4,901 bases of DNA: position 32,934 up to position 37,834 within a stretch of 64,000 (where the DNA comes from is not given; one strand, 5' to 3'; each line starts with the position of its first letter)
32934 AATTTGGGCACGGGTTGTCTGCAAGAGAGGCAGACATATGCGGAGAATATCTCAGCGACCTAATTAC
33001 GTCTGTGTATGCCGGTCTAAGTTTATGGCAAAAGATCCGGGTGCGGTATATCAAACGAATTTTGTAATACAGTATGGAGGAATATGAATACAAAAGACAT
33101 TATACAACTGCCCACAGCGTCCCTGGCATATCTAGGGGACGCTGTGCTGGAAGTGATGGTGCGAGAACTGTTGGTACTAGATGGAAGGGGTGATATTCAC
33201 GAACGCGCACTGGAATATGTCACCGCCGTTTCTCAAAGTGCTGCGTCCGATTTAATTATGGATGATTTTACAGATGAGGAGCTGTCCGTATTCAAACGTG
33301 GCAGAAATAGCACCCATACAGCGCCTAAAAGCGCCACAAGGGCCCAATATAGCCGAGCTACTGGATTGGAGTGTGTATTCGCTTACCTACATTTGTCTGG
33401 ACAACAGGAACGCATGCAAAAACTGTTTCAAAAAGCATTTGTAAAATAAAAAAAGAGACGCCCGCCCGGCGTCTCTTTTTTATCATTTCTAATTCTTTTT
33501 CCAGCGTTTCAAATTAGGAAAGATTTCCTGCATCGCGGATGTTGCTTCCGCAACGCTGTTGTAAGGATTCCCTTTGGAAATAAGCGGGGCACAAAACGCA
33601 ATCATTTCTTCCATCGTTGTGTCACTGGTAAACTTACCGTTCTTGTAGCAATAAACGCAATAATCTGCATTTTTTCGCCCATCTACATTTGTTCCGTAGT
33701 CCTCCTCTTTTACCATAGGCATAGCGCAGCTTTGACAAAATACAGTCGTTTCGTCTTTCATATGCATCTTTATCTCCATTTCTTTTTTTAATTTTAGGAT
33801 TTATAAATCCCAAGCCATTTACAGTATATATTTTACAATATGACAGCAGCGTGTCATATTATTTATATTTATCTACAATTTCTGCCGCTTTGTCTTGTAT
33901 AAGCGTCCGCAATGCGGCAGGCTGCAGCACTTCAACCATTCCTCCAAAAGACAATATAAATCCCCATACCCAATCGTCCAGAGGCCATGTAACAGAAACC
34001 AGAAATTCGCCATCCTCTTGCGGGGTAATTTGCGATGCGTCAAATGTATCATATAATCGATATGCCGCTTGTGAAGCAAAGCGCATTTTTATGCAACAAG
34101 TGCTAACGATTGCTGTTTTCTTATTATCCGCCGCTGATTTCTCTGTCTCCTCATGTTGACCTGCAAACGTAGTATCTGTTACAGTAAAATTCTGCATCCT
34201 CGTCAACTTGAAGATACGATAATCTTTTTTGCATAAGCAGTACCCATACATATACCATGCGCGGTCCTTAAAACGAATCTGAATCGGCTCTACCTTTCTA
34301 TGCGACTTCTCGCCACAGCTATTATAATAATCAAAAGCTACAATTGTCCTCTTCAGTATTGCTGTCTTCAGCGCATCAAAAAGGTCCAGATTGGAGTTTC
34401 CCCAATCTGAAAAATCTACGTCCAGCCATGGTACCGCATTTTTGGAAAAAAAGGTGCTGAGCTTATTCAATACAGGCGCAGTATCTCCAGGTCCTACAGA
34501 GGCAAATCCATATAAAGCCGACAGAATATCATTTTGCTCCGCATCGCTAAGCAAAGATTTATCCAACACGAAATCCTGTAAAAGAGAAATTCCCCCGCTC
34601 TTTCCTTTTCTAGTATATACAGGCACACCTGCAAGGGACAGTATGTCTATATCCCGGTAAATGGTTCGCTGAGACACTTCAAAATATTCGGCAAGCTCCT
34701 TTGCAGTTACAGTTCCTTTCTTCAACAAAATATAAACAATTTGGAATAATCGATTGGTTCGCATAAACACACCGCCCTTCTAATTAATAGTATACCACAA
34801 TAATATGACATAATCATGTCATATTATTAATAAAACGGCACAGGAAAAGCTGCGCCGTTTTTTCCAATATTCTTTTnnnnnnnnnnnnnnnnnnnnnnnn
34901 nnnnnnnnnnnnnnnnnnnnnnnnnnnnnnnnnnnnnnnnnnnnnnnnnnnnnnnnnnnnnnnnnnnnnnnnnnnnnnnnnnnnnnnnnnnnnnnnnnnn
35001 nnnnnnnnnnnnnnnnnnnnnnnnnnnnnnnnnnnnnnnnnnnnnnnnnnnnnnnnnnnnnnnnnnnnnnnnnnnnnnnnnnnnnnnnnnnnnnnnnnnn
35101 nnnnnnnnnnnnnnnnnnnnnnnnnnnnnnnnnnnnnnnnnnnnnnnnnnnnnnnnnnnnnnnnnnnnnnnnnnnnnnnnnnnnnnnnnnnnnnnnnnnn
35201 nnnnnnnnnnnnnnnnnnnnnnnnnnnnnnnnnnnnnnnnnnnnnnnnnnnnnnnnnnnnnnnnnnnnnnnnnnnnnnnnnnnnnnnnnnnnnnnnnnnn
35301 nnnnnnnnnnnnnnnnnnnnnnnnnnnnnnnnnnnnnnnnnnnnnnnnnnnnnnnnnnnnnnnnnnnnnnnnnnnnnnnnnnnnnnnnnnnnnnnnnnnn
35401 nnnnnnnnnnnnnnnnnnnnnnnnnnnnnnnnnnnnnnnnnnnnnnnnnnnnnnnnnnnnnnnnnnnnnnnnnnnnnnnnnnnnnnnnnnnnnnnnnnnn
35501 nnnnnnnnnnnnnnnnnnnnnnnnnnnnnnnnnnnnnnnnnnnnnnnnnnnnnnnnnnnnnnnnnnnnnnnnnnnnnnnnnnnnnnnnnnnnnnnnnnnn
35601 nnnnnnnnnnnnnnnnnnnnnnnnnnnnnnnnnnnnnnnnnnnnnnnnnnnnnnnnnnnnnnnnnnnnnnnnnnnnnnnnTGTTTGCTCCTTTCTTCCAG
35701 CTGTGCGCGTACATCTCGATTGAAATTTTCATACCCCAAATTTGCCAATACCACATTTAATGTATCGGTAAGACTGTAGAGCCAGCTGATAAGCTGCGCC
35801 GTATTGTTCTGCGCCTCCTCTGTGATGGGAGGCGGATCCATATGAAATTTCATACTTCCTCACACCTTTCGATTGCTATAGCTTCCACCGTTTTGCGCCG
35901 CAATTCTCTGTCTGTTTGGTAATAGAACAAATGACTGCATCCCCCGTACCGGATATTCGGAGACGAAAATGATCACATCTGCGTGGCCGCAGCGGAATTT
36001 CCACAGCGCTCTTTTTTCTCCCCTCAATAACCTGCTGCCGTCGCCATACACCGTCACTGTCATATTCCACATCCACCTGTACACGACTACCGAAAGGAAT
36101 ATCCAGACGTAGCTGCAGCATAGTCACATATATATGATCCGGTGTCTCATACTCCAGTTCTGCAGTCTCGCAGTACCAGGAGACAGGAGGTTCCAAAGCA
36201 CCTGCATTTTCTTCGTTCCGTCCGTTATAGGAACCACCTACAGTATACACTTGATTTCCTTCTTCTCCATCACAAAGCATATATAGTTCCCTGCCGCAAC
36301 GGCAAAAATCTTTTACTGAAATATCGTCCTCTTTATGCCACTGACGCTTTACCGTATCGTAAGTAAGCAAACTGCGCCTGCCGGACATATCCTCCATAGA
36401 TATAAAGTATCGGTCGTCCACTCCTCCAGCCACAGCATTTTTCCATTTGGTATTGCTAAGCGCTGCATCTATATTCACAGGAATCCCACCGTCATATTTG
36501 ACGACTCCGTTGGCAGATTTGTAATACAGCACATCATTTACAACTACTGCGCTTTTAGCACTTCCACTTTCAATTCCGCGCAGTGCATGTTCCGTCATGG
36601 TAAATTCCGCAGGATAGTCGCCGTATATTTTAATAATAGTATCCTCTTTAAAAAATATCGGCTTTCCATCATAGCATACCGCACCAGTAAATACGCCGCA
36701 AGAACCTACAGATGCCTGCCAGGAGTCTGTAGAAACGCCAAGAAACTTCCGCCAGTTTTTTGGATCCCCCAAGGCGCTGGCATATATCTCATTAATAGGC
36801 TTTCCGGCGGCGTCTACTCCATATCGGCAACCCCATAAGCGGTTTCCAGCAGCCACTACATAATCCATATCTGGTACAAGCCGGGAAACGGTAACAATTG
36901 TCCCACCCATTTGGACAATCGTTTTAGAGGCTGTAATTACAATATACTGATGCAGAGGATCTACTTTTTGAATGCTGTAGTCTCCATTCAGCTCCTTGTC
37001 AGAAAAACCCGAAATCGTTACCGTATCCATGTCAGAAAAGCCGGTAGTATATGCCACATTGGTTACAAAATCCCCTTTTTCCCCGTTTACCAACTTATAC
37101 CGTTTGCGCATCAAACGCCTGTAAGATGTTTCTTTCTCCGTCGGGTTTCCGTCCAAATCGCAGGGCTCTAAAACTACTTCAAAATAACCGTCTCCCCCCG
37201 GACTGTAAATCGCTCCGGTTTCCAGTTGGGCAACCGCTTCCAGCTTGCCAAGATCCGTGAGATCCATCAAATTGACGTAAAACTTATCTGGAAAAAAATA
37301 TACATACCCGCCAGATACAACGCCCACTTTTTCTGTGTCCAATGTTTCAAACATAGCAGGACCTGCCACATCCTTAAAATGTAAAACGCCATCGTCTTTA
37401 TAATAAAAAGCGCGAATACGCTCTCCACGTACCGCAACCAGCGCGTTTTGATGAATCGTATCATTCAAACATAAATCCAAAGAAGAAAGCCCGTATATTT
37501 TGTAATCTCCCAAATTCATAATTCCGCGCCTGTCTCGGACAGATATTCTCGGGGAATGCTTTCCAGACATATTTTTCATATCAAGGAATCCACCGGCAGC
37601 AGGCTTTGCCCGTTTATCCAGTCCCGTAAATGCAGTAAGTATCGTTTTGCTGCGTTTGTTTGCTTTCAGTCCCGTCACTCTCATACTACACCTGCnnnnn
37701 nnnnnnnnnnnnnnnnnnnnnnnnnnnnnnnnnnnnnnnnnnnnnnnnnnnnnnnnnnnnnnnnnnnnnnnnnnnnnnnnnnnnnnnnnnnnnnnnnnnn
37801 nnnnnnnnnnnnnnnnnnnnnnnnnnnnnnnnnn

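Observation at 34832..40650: Intact phage head-type gene block with no packaging, portal, protease, integration, lysis or replication genes, wedged between deoB and mrnC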

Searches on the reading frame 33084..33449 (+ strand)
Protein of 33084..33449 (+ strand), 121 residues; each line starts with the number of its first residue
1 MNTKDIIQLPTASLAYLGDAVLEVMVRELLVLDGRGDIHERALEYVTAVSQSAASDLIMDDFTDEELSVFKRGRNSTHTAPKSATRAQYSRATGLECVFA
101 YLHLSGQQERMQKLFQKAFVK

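Call 3: search_protein_families(library=pfam, proteins=[window:33084-33449:+], max_evalue=0.01)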
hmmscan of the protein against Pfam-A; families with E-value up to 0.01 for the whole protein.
window:33084-33449:+ (121 aa): 1 family
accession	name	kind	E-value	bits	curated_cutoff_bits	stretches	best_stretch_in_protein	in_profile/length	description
PF00636.31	Ribonuclease_3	-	5.1e-17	62.9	27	1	13-106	2-101/102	Ribonuclease III domain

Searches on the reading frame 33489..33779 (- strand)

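Call 3: search_protein_families(library=pfam, proteins=[window:33489-33779:-], max_evalue=0.01)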
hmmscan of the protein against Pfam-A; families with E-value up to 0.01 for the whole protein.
window:33489-33779:- (96 aa): 1 family
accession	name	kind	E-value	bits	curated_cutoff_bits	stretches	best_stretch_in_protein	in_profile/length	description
PF12674.12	Zn_ribbon_2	-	1.8e-31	109.1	22.5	1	14-94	1-81/81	Putative zinc ribbon domain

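Call 97: search_protein_families(library=padloc, proteins=[window:33489-33779:-], max_evalue=0.001)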
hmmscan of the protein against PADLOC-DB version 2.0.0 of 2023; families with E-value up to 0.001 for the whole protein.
window:33489-33779:- (96 aa): 0 families

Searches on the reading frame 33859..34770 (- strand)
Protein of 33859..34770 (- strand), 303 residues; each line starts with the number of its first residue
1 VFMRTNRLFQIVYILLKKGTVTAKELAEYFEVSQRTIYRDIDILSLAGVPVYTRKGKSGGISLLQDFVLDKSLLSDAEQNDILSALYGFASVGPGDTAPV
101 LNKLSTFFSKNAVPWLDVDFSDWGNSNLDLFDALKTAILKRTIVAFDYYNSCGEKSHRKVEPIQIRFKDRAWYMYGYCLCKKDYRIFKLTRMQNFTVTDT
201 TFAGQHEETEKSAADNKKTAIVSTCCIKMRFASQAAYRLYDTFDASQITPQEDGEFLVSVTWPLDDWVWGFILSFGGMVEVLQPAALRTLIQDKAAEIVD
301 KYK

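Call 3: search_protein_families(library=pfam, proteins=[window:33859-34770:-], max_evalue=0.01)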
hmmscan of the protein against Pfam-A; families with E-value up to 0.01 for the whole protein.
window:33859-34770:- (303 aa): 11 families
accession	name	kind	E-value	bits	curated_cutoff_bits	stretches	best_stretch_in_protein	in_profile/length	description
PF13280.12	WYL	-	3.7e-18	65.7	21.8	1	130-197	2-70/70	WYL domain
PF08279.18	HTH_11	-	1.5e-16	60.4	25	1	7-60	1-53/55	HTH domain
PF25583.1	WCX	-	1.8e-14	54.3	23.9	1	227-298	5-75/76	WCX domain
PF08220.18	HTH_DeoR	-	5e-08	33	21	1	7-49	1-43/57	DeoR-like helix-turn-helix domain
PF19187.6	HTH_PafC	-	2.6e-06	27.7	32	1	6-54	4-52/115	PafC helix-turn-helix domain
PF21476.4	PF0610-like_N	-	0.00063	20.4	33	1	13-42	8-36/50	PF0610-like, N-terminal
PF05043.19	Mga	-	0.00099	20.1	21.1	1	2-42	12-52/87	Mga helix-turn-helix domain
PF12840.13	HTH_20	-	0.0016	18.8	27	1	16-48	14-46/51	Helix-turn-helix domain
PF02082.26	Rrf2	-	0.0024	18.4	30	1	16-66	17-68/132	Iron-dependent Transcriptional regulator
PF01978.25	TrmB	-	0.0045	17.2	25.6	1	14-49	16-51/68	Sugar-specific transcriptional regulator TrmB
PF09182.16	PuR_N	-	0.0078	16.6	24.6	0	4-61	2-66/70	Bacterial purine repressor, N-terminal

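Call 72: search_protein_families(library=ncbifam, proteins=[window:33859-34770:-], max_evalue=0.01)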
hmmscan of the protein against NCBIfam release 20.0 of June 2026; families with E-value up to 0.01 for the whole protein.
window:33859-34770:- (303 aa): 13 families
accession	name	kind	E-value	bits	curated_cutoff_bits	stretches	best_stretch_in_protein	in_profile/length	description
NF053736.1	AcpB_EbpR_MafR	subfamily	0.00011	21.6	130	1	4-44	4-45/481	AcpB/EbpR/MafR family transcriptional regulator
NF033789.1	repress_SdpR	subfamily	0.00036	20.4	100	1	15-57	16-58/79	autorepressor SdpR family transcription factor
NF007366.0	PRK09863.1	equivalog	0.00039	19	426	1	5-44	3-41/586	putative frv operon regulatory protein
NF007720.0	PRK10411.1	equivalog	0.00081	18.8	259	1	3-48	1-46/243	L-fucose operon activator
NF040755.1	AgaR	equivalog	0.00086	18.5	260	1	5-52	5-52/256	transcriptional repressor AgaR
NF033788.1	HTH_metalloreg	subfamily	0.001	18.8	55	1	10-58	15-63/77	metalloregulator ArsR/SmtB family transcription factor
NF053735.1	glob_reg_MafR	equivalog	0.0028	16.6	450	1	8-65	11-68/472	global transcriptional activator MafR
NF008154.0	PRK10906.1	equivalog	0.0031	16.8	331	1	4-44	3-43/252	DeoR/GlpR family transcriptional regulator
NF040890.1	trans_reg_YgbI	equivalog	0.0039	16.7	400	1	6-65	5-60/253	DNA-binding transcriptional repressor YgbI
NF007316.0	PRK09802.1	equivalog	0.005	16.1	351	1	6-56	17-67/269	DeoR family transcriptional regulator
TIGR01884.1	cas_HTH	subfamily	0.0055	16.1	60.2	1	6-46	142-182/202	CRISPR-associated CARF protein Csa3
NF008850.0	PRK11886.1-5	equivalog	0.0076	15.5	489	1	6-64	6-68/320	bifunctional biotin--[acetyl-CoA-carboxylase] ligase/biotin operon repressor BirA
NF053606.1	Sta1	subfamily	0.0079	16.3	80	0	9-49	23-63/100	Sta1 family transcriptional regulator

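Call 97: search_protein_families(library=padloc, proteins=[window:33859-34770:-], max_evalue=0.001)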
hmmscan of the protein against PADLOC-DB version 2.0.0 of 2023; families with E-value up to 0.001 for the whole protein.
window:33859-34770:- (303 aa): 5 families
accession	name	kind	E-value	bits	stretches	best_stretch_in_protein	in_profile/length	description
PDLC01457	WYL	-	3.6e-53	178.5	1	3-286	1-228/229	"CAS-I,CAS-II,CAS-III,CAS-IV,CAS-V,CAS-VI; associated_signaling"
PDLC01652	WYL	-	8.1e-32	108.8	1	128-298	17-161/162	"CAS-I,CAS-II,CAS-III,CAS-IV,CAS-V,CAS-VI; associated_signaling"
PDLC01766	Cas3c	-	1.4e-06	24.8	1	184-297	193-311/1009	-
PDLC04133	mad1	-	0.00011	20.4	1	19-48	4-33/60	mads_1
PDLC03787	RTasWYL-YodC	-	0.00049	17.3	1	137-199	285-351/354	DRT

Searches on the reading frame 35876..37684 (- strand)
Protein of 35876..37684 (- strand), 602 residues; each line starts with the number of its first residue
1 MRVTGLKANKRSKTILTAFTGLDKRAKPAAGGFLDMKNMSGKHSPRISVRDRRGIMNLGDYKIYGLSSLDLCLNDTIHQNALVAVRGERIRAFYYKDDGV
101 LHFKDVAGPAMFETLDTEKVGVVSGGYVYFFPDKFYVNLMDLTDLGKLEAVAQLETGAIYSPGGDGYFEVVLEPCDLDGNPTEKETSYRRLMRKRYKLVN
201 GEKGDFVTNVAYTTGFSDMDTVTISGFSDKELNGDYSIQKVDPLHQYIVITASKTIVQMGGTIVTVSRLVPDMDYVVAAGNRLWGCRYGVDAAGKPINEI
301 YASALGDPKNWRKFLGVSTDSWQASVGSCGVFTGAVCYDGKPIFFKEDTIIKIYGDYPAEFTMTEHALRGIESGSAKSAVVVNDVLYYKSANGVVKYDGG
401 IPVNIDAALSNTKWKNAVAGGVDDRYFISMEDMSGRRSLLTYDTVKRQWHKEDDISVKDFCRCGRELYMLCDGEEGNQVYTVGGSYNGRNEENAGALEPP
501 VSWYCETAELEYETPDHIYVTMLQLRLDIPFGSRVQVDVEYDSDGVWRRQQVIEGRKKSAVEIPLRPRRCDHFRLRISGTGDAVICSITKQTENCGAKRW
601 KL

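Call 3: search_protein_families(library=pfam, proteins=[window:35876-37684:-], max_evalue=0.01)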
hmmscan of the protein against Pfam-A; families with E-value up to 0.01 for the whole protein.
window:35876-37684:- (602 aa): 0 families

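Call 4: search_protein_families(library=phrogs, proteins=[window:35876-37684:-], max_evalue=0.01)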
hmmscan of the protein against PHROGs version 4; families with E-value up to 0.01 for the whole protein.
window:35876-37684:- (602 aa): 1 family
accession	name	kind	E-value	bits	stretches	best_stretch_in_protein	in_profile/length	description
phrog_511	-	head and packaging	7.2e-52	177.8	2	267-589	558-852/862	internal virion protein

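Call 8: search_dna_similar(query=window:35876-37684:-, collection=phages, mode=protein, max_rows=25)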
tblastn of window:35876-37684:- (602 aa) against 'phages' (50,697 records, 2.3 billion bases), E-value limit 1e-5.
Records with a match: 10; places in all: 10; records where one place covers at least 80% of the query: 4.
Best place of each record, by identity: <60% 10.
By first word of the organism name: Bacteriophage 10.
By host as written in the record: - 10.
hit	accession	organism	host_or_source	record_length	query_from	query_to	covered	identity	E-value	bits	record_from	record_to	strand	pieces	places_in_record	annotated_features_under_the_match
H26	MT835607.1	Bacteriophage sp.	human fecal samples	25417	13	602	98%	34.2%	3e-84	293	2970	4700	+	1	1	record has no annotation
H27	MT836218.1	Bacteriophage sp.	human fecal samples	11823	6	581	96%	33.2%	6e-80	281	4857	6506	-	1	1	record has no annotation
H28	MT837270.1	Bacteriophage sp.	human fecal samples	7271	11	558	91%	31.4%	1e-69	251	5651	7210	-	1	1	record has no annotation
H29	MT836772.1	Bacteriophage sp.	human fecal samples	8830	7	591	97%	28.3%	3e-51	196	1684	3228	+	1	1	record has no annotation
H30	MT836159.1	Bacteriophage sp.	human fecal samples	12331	206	590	64%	33.4%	3e-52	199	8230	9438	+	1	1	record has no annotation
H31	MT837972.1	Bacteriophage sp.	human fecal samples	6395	216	601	64%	32.4%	3e-51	196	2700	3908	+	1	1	record has no annotation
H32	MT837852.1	Bacteriophage sp.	human fecal samples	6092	216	590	62%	31.8%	4e-49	190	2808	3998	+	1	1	record has no annotation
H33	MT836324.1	Bacteriophage sp.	human fecal samples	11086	216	590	62%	30.9%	3e-47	184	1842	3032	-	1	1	record has no annotation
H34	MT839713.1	Bacteriophage sp.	human fecal samples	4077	264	588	54%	34.0%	6e-47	183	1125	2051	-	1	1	record has no annotation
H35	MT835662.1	Bacteriophage sp.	human fecal samples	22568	266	586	53%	28.9%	2e-25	117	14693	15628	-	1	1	record has no annotation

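Call 21: find_homologous_proteins(query=window:35876-37684:-, max_evalue=0.00001)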
Query window:35876-37684:- (602 aa): 1800 proteins with E <= 0.00001 among 8000 candidates; the best 120 are listed.
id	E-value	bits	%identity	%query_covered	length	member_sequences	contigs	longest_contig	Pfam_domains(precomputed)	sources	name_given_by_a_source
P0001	0.0e+0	1398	100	100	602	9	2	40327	-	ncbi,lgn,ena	-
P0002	0.0e+0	1242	89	100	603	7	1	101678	-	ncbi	-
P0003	0.0e+0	1077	76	100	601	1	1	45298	-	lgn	-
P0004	0.0e+0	1068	75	100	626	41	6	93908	-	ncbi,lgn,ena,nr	ncbi:hypothetical protein IMSAG013_00661 [Clostridiales bacterium]|nr:hypothetical protein IMSAG013_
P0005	0.0e+0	1066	76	100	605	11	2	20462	-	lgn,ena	-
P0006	0.0e+0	1061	74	100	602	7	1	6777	-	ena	-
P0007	3.5e-167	575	46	99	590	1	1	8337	-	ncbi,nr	ncbi:MAG: hypothetical protein PUC29_08065 [Clostridia bacterium]|nr:hypothetical protein [Clostridi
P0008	1.3e-166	574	47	99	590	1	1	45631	-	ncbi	-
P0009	7.9e-166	571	47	97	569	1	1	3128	-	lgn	-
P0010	2.3e-165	569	47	99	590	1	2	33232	-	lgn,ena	-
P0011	3.3e-165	569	47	99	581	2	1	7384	-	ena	-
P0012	1.3e-163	564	46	99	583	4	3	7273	-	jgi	-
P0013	8.9e-163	561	46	99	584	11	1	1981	-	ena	-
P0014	2.4e-162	559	47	97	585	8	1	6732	-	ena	-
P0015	3.2e-162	559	46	99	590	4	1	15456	-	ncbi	-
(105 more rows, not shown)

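Call 24: search_solved_structures(query=A1, max_evalue=1, show_alignments=1)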
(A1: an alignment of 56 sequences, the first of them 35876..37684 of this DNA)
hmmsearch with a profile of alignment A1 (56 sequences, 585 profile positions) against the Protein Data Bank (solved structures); distinct sequences matched with E-value up to 1: 0.

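Call 35: predict_structure(alignment_id=A1)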
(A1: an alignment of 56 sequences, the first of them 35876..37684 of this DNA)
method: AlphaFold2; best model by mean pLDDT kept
length: 602 residues; sequences in the alignment: 56
mean_pLDDT: 88.9   pTM: 0.84
mean pLDDT of the five models: 88.9, 88.6, 88.2, 87.9, 87.1
residues with pLDDT >= 90: 388; 70-90: 179; 50-70: 28; < 50: 7
segments of 3 or more residues with pLDDT < 50: 1-3, 599-602
pLDDT, mean of each block of 10 residues (from residue 1): 56 88 89 93 90 88 87 89 86 84 81 76 88 90 91 94 89 95 92 94 92 92 94 94 95 92 94 93 95 91 93 88 94 95 96 90 94 96 96 93 93 94 95 94 95 93 91 84 78 82 92 67 89 92 89 82 76 91 92 64 38
secondary structure, 60 per line:
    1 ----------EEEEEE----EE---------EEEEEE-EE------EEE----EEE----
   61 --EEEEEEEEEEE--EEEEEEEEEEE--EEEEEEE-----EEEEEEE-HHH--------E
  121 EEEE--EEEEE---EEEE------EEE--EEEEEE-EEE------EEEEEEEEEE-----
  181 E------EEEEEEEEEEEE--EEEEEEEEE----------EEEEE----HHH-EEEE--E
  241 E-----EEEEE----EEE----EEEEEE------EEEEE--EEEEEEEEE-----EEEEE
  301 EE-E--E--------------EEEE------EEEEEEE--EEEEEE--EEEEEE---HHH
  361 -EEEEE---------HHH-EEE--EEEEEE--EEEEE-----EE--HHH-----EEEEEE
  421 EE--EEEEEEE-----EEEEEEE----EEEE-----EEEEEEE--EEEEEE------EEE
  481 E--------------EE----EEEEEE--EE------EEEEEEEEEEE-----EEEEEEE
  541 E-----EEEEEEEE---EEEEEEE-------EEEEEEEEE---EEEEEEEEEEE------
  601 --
elements in order: E11-16 E32-37 E47-49 E54-56 E63-73 E76-86 E89-95 E101-107 E120-124 E127-131 E135-138 E145-147 E150-155 E157-159 E166-175 E188-199 E202-210 E221-225 E234-237 E247-251 E256-258 E263-268 E275-279 E282-290 E296-302 E322-325 E332-338 E341-346 E349-354 E362-366 E380-382 E385-390 E393-397 E415-422 E425-431 E437-443 E448-451 E457-463 E466-471 E478-481 E502-507 E518-528 E534-541 E547-554 E558-564 E572-580 E584-594

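Call 37: fold_search(model_id=the predicted structure, library=pdb)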
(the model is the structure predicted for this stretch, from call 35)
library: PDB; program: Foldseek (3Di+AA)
matches with E <= 10: 1592; with E <= 0.001: 154
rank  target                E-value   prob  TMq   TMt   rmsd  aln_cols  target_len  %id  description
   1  8vbx_A                5.4e-15  1.00  0.56  0.52   9.6       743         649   10  C6 nozzle and fibre complex of the mature bacteriophage PhiM1 particle (released 2024-10-23)
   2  8es4_E                6.8e-15  1.00  0.47  0.38  15.2       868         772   10  Focused reconstruction of HRP29 tail (released 2023-10-18)
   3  9nwi_Y                7.4e-15  1.00  0.56  0.65   9.4       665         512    9  Pseudomonas phage Pa223 tail (C6 symmetry) (released 2025-08-06)
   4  8ck1_A                8.5e-15  1.00  0.55  0.42  13.1       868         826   10  Carin 1 bacteriophage tail, connector and tail fibers assembly (released 2023-03-15)
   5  7ey7_s                1.9e-14  1.00  0.52  0.41  13.8       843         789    9  bacteriophage T7 tail complex (released 2021-09-22)
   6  9efk_M                6.3e-14  1.00  0.41  0.32  17.0       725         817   10  Cryo-EM structure of the portal-tail complex of LME-1 phage (released 2025-04-16)
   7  9vyg_M                1.0e-13  1.00  0.47  0.61  11.2       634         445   12  Cyanopodophage Pan3 tail complex (released 2025-11-26)
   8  7y22_Y                1.4e-13  1.00  0.53  0.42  15.5       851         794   11  CryoEM structure of Klebsiella phage Kp7 tail complex applied with C6 symmetry (released 2023-06-14)
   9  8i4m_A                1.9e-13  1.00  0.53  0.41  15.1       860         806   10  Portal-tail complex structure of the Cyanophage P-SCSP1u (released 2023-11-01)
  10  6r21_a                2.8e-13  1.00  0.54  0.43  14.1       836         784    9  Cryo-EM structure of T7 bacteriophage fiberless tail complex (released 2019-09-04)
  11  9jyz_P                2.9e-13  1.00  0.54  0.42  13.7       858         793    9  portal-tail complex of mature T7 (released 2024-12-11)
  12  9k09_U                3.7e-13  1.00  0.58  0.37  14.8      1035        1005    8  Cyanophage A4 portal-tail complex (released 2025-04-09)
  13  9vvr_S                4.0e-13  1.00  0.53  0.42  16.4       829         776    8  Structure of the bacteriophage E1004 tail (released 2025-11-12)
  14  7z4f_G                6.4e-13  1.00  0.51  0.35  45.8       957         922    8  Tail of phage SU10 genome release intermediate (released 2022-08-17)
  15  8zkk_O                1.3e-12  1.00  0.52  0.60   9.4       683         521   10  Portal-tail of Vibrio cholerae typing phage mature VP1 (released 2024-08-14)
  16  8eap_D                1.8e-12  1.00  0.48  0.59  11.4       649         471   12  Cryo-EM structure of the in-situ gp10-gp26 from bacteriophage P22 (released 2023-09-06)
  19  8u10_1                5.4e-12  1.00  0.50  0.61  10.6       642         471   12  In situ cryo-EM structure of bacteriophage P22 gp1:gp4:gp5:gp10:gp9 N-term complex in conformation 1 at 3.2A resolutio (released 2023-11-22)
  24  9jg6_a                6.1e-11  1.00  0.37  0.47  23.7       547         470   13  The tail-complex structure of phage P22 (released 2025-02-26)
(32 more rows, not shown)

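Call 72: search_protein_families(library=ncbifam, proteins=[window:35876-37684:-], max_evalue=0.01)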
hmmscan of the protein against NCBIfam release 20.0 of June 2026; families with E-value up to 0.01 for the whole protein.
window:35876-37684:- (602 aa): 0 families

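Call 97: search_protein_families(library=padloc, proteins=[window:35876-37684:-], max_evalue=0.001)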
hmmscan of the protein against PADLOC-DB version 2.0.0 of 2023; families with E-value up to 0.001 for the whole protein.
window:35876-37684:- (602 aa): 0 families
